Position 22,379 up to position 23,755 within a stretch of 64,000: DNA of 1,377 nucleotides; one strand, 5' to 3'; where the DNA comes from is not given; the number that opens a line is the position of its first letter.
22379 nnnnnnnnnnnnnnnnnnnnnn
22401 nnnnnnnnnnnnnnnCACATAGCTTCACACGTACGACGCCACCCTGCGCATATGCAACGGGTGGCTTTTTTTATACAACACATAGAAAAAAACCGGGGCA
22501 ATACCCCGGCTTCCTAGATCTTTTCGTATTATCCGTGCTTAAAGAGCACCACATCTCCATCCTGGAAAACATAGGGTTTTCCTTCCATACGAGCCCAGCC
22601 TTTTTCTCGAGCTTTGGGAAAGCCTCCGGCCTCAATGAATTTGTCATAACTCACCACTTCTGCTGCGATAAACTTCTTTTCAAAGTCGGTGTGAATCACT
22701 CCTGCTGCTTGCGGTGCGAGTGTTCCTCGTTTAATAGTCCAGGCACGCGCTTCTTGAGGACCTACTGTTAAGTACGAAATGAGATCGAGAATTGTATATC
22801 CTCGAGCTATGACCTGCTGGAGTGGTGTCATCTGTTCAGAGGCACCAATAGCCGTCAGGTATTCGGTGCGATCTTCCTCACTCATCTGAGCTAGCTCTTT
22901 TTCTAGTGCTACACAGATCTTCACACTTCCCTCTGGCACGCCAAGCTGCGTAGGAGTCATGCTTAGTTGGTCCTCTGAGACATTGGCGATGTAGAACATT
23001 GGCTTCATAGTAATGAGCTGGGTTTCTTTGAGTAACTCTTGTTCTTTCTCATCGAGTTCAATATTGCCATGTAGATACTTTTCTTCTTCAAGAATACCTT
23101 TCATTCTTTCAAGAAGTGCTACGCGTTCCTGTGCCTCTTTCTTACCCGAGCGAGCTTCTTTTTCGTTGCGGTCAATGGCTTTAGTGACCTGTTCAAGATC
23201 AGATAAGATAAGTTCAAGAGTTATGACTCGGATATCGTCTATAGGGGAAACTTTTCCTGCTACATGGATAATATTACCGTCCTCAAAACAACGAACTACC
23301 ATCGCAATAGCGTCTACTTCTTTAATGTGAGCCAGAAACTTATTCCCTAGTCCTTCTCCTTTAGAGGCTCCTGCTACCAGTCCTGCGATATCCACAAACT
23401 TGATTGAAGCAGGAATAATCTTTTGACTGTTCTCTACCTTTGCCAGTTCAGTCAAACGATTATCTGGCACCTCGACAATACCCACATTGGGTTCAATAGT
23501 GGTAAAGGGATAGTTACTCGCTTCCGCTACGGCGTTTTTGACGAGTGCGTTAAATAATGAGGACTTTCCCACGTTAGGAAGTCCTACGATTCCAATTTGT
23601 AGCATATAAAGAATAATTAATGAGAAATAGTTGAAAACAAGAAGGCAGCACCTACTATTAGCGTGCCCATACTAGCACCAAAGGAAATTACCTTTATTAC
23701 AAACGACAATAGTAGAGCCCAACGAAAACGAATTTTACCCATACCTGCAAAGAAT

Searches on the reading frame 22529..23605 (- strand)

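Call 35: search_protein_families(library=ncbifam, proteins=[window:22529-23605:-], max_evalue=1e-10)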
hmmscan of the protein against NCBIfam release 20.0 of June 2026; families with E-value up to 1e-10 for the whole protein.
window:22529-23605:- (358 aa): 6 families
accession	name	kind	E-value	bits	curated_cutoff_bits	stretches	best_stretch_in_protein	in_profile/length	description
TIGR00092.1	TIGR00092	equivalog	1.9e-130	435.2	279.2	1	1-356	1-365/368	redox-regulated ATPase YchF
NF007171.0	PRK09602.1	subfamily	1.4e-35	122.9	387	1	1-211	2-229/397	YchF-related putative GTPase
NF008956.1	PRK12299.1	equivalog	4.4e-22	78.5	300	1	3-134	160-262/327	GTPase ObgE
TIGR02729.1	Obg_CgtA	equivalog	5.7e-22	78.2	280.25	1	3-132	159-264/329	Obg family GTPase CgtA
NF008955.0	PRK12297.1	equivalog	5.6e-21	74.9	406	1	3-150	161-286/429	GTPase ObgE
NF008954.1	PRK12296.1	equivalog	8.7e-19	67.3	377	1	3-136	161-270/470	GTPase ObgE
